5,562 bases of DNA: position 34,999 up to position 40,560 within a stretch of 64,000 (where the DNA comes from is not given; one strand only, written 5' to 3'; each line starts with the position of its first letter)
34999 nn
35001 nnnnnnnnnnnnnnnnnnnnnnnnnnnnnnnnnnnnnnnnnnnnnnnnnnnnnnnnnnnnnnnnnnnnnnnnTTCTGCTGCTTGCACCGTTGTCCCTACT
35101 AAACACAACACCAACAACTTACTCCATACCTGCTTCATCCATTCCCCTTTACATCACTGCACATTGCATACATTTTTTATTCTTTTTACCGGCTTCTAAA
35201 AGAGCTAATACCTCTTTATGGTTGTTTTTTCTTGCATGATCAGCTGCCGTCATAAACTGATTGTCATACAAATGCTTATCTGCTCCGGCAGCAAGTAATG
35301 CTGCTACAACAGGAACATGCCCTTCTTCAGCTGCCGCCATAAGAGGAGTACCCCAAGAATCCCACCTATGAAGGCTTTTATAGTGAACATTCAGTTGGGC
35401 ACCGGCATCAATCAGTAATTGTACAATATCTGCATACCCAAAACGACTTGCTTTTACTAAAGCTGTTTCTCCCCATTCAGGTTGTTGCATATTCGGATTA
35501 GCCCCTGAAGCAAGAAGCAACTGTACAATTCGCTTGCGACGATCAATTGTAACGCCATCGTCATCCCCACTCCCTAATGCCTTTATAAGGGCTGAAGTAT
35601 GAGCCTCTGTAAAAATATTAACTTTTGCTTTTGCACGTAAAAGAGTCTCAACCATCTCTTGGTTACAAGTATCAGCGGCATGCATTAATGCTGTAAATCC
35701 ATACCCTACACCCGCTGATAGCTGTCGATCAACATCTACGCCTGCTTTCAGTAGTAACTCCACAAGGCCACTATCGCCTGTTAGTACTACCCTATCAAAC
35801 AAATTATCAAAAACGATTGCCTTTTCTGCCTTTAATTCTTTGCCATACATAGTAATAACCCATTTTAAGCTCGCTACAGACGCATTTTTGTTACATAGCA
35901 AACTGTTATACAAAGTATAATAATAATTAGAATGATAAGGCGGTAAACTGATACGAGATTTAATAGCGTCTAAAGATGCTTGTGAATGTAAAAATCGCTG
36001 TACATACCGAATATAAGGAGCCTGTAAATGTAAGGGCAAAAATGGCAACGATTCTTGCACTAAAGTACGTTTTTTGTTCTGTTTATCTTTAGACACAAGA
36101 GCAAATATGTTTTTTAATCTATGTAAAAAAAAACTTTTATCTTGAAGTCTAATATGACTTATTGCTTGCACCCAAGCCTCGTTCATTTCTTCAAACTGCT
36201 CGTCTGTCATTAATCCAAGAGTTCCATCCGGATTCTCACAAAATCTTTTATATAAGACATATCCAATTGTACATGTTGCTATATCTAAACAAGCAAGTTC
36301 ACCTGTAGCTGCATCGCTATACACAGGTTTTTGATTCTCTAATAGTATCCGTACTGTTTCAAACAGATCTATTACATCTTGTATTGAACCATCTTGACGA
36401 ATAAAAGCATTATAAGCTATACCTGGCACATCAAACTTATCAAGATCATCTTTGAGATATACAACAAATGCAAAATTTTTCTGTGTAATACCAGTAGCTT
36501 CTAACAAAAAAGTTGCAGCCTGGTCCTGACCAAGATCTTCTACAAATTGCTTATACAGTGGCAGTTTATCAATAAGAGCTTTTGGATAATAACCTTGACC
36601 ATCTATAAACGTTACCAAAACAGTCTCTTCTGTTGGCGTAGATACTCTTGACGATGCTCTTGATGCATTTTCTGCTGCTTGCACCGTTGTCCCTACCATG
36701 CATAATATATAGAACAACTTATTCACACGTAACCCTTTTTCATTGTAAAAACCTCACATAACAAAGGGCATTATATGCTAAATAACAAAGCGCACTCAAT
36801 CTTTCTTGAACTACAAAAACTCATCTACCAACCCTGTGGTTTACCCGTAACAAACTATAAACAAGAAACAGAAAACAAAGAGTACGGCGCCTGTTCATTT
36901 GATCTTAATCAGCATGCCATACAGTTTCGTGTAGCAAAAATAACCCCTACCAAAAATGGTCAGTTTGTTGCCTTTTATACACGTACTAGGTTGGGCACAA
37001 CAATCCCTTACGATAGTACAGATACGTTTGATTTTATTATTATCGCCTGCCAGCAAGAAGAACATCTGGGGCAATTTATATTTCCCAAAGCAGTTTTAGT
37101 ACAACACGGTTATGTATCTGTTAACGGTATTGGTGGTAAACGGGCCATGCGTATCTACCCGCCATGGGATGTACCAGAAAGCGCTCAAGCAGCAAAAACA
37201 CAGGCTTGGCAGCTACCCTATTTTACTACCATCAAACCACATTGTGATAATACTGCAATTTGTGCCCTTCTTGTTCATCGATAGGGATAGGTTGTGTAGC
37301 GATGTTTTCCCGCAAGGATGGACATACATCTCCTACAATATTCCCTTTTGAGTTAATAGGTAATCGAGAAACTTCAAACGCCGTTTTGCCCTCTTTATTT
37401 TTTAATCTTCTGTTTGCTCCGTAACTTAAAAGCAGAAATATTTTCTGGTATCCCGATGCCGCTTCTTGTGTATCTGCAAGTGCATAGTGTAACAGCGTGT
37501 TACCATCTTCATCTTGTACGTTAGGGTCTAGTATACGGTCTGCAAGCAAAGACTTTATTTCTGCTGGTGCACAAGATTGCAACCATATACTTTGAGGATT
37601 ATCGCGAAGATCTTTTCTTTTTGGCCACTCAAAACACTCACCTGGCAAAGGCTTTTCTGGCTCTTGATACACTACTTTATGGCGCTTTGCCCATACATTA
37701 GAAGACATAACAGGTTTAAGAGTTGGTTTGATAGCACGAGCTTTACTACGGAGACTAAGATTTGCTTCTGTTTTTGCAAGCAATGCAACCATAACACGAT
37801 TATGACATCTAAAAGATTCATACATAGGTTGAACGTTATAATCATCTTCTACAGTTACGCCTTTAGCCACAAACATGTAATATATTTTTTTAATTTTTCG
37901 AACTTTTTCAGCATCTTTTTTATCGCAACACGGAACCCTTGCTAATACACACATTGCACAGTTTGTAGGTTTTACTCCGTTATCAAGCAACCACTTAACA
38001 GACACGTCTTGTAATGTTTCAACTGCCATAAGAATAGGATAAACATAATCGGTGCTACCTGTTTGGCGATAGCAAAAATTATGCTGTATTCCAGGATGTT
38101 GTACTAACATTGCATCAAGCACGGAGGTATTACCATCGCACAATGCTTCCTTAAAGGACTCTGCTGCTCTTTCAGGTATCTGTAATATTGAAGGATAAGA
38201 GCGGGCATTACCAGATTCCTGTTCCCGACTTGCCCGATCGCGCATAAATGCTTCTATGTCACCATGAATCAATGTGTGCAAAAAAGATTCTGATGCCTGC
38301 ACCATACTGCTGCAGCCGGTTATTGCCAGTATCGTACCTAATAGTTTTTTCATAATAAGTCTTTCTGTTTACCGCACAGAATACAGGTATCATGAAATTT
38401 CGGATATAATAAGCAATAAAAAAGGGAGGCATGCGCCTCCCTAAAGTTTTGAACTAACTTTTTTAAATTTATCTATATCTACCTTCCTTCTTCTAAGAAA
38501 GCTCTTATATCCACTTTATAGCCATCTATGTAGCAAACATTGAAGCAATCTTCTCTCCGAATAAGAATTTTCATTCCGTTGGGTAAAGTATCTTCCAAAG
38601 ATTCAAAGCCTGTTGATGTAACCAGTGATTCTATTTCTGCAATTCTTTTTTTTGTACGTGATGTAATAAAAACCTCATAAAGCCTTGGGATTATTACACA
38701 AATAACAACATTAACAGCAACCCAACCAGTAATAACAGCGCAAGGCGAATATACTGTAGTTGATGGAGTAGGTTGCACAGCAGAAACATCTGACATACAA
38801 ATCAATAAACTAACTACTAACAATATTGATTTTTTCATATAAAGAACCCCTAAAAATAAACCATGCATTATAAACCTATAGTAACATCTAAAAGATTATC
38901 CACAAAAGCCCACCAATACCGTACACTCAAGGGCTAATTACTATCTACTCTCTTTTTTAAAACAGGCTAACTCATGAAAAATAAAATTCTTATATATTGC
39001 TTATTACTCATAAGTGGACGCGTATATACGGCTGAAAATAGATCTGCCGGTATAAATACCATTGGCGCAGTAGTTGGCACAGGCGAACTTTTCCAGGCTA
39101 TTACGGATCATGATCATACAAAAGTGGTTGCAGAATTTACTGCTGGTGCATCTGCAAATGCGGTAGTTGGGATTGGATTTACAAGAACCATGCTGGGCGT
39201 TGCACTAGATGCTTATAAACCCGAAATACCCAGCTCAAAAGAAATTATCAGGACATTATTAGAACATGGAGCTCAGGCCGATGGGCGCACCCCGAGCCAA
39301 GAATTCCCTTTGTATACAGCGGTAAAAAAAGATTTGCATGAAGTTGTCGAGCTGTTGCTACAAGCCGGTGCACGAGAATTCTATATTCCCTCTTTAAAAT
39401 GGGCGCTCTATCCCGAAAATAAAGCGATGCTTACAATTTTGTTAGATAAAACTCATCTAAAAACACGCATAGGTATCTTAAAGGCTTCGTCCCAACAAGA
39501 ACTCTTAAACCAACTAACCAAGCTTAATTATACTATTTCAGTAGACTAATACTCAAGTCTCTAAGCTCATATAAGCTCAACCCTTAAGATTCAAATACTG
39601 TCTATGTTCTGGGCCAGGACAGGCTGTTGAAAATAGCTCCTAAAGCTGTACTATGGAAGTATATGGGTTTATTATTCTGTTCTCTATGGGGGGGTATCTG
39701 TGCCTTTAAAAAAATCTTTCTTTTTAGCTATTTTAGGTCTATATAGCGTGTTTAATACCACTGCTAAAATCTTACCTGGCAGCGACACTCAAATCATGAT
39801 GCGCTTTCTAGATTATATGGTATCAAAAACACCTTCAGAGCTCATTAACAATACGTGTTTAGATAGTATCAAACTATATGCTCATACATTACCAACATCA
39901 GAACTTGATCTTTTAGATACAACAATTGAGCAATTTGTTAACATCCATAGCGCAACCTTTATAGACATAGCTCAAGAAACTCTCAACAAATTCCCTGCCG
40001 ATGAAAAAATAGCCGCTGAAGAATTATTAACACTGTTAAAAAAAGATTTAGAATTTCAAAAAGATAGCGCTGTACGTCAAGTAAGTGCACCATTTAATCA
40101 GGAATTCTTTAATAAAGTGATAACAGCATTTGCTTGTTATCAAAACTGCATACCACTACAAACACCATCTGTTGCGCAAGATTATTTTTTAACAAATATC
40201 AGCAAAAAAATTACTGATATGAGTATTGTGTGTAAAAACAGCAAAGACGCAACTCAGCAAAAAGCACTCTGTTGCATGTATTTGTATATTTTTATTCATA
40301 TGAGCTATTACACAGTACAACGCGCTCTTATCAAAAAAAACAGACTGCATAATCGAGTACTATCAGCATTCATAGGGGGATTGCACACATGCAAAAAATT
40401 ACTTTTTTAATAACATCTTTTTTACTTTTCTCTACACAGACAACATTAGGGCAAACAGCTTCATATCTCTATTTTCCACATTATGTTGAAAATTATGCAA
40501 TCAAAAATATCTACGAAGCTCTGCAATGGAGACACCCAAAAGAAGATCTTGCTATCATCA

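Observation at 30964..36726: Three Sec-signal proteins fuse a Skp1/BTB-POZ-like module to LRR or ankyrin repeats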

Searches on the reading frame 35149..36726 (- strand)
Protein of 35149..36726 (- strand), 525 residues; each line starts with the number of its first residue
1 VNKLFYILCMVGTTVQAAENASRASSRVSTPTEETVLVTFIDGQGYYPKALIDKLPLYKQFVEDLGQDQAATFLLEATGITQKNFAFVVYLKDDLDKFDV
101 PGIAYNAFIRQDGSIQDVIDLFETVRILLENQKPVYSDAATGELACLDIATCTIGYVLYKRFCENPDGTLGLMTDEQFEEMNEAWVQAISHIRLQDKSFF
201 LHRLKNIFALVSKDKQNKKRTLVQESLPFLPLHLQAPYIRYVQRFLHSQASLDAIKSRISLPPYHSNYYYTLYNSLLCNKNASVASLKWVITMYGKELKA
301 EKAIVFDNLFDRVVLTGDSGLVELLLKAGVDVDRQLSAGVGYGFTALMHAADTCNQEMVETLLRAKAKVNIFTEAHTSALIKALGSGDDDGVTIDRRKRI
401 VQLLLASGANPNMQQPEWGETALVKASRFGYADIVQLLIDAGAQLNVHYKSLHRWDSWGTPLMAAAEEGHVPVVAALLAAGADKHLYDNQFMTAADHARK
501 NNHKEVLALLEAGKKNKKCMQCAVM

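Call 3: search_protein_families(library=pfam, proteins=[window:35149-36726:-], max_evalue=1)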
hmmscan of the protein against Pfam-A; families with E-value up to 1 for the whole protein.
window:35149-36726:- (525 aa): 8 families
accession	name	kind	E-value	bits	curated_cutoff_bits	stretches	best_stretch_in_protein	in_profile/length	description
PF12796.13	Ank_2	-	2.9e-27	95.5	27.3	3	399-487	11-89/90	Ankyrin repeats (3 copies)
PF00023.36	Ank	-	4.7e-23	80.4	21.1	3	460-488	4-32/33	Ankyrin repeat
PF13637.12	Ank_4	-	1.2e-21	76.7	22.7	3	396-439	8-50/50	Ankyrin repeats (many copies)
PF13857.12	Ank_5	-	1.1e-15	58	27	2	451-498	8-56/56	Ankyrin repeats (many copies)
PF13606.12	Ank_3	-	1.7e-15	55.8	22.3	3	419-446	2-29/30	Ankyrin repeat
PF24521.3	Ank_KRIT1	-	7.8e-05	22.9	80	1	420-510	47-140/149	KRIT1 ankyrin-repeats domain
PF23745.1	ANK_LRRK2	-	0.16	12.3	27.5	0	347-384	35-70/130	LRRK2 ANK repeat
PF14705.12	Costars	-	0.5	11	24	0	283-328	5-50/76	Costars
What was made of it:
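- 35149..36726 (-): ANK2 gene (525 aa, GTG start): signal peptide, N-terminal module, helical linker, ANK repeats. Pfam Ank_2 E=2.9e-27 (call 3).
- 35212..35796 (-): ANK2 ankyrin repeats (approximately aa 311-505). Pfam Ank, Ank_2, Ank_3, Ank_4 and Ank_5 stretches between aa 347 and 498 (call 3).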

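Call 22: find_encoding_contigs(protein=window:35149-36699:-, flank=10000, max_places=6)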
Protein window:35149-36699:- (516 aa): no gene with exactly this product is on record in the collection.
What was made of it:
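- Tried and rejected: An exact look-up of the window's own ANK2 protein found no contig (call 22).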

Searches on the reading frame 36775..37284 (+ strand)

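Call 3: search_protein_families(library=pfam, proteins=[window:36775-37284:+], max_evalue=1)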
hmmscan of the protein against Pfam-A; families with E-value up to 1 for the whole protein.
window:36775-37284:+ (169 aa): 1 family
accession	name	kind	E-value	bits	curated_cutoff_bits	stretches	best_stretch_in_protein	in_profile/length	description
PF08877.16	MepB-like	-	6.9e-47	158.6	27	1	31-151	1-121/122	MepB-like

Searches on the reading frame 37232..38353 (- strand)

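Call 3: search_protein_families(library=pfam, proteins=[window:37232-38353:-], max_evalue=1)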
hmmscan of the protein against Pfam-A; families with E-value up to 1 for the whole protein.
window:37232-38353:- (373 aa): 4 families
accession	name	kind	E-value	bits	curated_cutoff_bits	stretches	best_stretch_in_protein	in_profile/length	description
PF12796.13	Ank_2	-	4.9e-05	24.3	27.3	1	267-326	14-64/90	Ankyrin repeats (3 copies)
PF13637.12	Ank_4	-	6.1e-05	23.7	22.7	1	266-292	13-38/50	Ankyrin repeats (many copies)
PF13857.12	Ank_5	-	0.00046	20.9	27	1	267-291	33-56/56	Ankyrin repeats (many copies)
PF00023.36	Ank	-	0.0072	17.1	21.1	1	283-320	1-33/33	Ankyrin repeat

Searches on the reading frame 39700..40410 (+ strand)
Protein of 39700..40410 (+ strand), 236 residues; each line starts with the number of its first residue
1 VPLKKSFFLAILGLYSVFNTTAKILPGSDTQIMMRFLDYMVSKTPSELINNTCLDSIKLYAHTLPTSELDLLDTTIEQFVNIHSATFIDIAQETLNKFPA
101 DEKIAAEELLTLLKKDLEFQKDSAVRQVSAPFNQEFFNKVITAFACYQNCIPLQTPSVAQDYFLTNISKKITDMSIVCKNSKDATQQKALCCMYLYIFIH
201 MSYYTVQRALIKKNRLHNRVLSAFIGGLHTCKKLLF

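Call 53: search_protein_families(library=pfam, proteins=[window:39700-40410:+], max_evalue=1)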
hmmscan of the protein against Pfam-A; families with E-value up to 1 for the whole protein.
window:39700-40410:+ (236 aa): 1 family
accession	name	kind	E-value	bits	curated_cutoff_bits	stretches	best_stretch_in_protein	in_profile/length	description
PF25505.1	ARM_CPL3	-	0.054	13.8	26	1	5-62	51-107/122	CPL3 ARM repeat domain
